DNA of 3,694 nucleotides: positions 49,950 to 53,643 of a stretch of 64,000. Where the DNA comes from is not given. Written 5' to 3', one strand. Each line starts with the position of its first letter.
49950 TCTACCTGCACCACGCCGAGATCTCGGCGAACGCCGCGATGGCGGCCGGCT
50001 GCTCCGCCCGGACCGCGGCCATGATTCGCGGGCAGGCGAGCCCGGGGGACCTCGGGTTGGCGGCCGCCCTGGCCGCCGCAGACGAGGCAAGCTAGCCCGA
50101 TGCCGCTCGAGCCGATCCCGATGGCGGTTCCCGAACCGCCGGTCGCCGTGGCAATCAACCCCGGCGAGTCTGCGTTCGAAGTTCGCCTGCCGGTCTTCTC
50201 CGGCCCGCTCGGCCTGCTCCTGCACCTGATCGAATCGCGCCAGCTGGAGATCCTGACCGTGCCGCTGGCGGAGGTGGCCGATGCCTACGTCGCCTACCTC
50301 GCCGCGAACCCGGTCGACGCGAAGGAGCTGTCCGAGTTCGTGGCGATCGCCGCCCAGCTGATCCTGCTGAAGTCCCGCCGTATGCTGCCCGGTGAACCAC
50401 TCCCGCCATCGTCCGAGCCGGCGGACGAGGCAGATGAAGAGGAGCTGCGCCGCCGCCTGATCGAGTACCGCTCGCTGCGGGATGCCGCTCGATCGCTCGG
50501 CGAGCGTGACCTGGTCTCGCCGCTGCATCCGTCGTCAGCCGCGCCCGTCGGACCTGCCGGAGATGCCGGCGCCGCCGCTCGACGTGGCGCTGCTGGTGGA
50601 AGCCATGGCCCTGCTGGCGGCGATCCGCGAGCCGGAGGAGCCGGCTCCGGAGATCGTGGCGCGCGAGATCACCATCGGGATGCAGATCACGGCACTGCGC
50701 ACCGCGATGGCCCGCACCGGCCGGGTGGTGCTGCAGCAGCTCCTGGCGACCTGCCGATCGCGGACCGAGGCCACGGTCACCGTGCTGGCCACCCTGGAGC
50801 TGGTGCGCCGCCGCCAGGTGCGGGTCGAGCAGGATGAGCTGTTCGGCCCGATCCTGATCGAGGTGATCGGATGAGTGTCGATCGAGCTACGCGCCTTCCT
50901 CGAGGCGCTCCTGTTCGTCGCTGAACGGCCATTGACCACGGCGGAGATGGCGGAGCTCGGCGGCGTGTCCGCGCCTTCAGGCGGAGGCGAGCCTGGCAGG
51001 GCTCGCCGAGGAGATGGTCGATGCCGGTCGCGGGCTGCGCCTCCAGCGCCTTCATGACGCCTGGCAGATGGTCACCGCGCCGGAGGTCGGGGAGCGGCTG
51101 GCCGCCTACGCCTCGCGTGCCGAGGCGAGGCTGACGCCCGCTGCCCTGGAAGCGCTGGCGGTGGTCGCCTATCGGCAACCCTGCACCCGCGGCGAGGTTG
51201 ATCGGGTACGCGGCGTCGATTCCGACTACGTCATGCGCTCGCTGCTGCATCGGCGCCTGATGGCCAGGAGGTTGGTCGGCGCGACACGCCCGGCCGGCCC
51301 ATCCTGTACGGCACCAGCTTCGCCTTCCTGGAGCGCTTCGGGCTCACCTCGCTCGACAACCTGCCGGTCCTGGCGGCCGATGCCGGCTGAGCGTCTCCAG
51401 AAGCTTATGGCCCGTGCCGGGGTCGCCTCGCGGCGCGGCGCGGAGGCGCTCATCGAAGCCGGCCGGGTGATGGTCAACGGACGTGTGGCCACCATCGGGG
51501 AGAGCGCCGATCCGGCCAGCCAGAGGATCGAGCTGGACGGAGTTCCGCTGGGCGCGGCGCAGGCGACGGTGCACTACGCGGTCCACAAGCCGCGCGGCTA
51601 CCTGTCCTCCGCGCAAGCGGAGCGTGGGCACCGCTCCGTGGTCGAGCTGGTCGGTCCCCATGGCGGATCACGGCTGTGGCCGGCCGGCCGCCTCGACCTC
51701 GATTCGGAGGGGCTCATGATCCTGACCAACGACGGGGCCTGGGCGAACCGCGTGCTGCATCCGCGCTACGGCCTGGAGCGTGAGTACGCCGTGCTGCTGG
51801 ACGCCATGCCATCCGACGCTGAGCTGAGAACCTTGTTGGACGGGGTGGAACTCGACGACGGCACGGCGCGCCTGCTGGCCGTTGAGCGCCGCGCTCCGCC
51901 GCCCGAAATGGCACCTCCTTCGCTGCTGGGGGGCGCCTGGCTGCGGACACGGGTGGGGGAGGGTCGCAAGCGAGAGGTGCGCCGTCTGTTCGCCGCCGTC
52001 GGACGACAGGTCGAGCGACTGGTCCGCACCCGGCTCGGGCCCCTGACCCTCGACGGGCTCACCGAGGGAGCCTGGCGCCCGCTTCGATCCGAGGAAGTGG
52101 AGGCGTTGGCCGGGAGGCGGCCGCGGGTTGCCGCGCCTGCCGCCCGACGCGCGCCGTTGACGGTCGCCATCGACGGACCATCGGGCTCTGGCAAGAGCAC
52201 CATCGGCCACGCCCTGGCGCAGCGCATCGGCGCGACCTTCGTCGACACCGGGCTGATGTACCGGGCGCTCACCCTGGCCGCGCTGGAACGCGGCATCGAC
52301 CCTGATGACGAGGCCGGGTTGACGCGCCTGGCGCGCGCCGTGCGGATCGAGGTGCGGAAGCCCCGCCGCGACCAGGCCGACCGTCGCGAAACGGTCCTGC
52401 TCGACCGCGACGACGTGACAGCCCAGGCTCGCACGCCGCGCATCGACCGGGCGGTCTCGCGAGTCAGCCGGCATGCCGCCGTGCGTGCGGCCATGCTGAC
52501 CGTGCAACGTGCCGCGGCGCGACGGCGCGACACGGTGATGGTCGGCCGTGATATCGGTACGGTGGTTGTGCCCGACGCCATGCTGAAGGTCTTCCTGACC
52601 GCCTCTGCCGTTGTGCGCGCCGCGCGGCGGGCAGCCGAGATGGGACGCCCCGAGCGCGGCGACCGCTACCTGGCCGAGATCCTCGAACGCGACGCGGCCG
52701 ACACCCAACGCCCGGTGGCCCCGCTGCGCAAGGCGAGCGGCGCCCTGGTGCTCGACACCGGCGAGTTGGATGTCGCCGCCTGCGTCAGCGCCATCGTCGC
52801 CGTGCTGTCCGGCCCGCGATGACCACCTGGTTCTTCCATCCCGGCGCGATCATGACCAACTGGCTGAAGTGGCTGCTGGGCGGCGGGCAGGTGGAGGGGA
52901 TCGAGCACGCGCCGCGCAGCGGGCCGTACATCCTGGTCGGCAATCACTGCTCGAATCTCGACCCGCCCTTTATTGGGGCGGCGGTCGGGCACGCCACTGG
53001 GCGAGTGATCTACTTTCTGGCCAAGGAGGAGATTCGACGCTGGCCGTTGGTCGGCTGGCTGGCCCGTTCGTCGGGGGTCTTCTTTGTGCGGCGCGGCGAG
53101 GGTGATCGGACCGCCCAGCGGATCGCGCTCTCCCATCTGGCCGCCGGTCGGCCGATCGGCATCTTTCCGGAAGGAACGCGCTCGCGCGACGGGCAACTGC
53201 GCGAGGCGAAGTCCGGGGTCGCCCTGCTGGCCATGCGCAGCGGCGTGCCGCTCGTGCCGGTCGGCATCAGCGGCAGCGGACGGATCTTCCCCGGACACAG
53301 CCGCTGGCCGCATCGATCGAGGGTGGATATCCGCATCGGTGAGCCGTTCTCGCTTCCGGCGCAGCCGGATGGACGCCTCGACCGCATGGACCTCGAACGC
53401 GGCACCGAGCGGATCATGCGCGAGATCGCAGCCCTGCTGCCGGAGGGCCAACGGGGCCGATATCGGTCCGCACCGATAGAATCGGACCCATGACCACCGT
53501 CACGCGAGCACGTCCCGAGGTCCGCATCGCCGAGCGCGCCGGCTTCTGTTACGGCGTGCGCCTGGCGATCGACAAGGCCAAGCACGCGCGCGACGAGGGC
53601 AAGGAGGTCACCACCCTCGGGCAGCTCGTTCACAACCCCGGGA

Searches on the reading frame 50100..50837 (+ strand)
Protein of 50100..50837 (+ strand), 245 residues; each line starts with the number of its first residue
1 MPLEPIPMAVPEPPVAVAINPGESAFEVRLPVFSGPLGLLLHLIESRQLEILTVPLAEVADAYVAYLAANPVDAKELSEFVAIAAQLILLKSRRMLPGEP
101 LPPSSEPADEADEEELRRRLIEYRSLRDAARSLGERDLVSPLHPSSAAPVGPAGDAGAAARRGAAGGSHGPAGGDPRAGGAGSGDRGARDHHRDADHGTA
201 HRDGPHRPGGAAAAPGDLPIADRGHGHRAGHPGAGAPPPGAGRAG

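Call 91: search_protein_families(library=pfam, proteins=[window:50100-50837:+], max_evalue=0.00001)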
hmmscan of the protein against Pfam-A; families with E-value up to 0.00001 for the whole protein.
window:50100-50837:+ (245 aa): 1 family
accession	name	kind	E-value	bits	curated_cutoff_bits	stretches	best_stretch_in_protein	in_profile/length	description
PF02616.19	SMC_ScpA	-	2.9e-11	44.3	24.6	1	43-136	1-98/232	Segregation and condensation protein ScpA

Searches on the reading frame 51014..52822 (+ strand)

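Call 15: search_protein_families(library=pfam, proteins=[window:51014-52822:+])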
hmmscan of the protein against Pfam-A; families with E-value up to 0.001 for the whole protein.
window:51014-52822:+ (602 aa): 6 families
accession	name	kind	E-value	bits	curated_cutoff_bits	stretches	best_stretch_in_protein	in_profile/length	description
PF02224.24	Cytidylate_kin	-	2.4e-58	197.7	26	1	384-596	1-207/211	Cytidylate kinase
PF04079.22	SMC_ScpB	-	1.6e-21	77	27.4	1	3-85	43-126/160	Segregation and condensation complex subunit ScpB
PF00849.27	PseudoU_synth_2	-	5.9e-15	56.2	26.8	1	188-328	3-152/152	RNA pseudouridylate synthase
PF01479.30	S4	-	6.1e-11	42.3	22.8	1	126-161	1-37/48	S4 domain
PF13189.12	Cytidylate_kin2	-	4.6e-09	37.1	28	1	384-549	2-138/176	Cytidylate kinase-like family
PF01202.28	SKI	-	0.00091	19.8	22.1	0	391-412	2-23/159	Shikimate kinase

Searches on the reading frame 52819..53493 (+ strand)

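Call 15: search_protein_families(library=pfam, proteins=[window:52819-53493:+])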
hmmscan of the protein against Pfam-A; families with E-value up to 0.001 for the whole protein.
window:52819-53493:+ (224 aa): 1 family
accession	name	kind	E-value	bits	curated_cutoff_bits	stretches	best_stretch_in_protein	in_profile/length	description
PF01553.26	Acyltransferase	-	5.3e-34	117.3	23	1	24-151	3-132/132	Acyltransferase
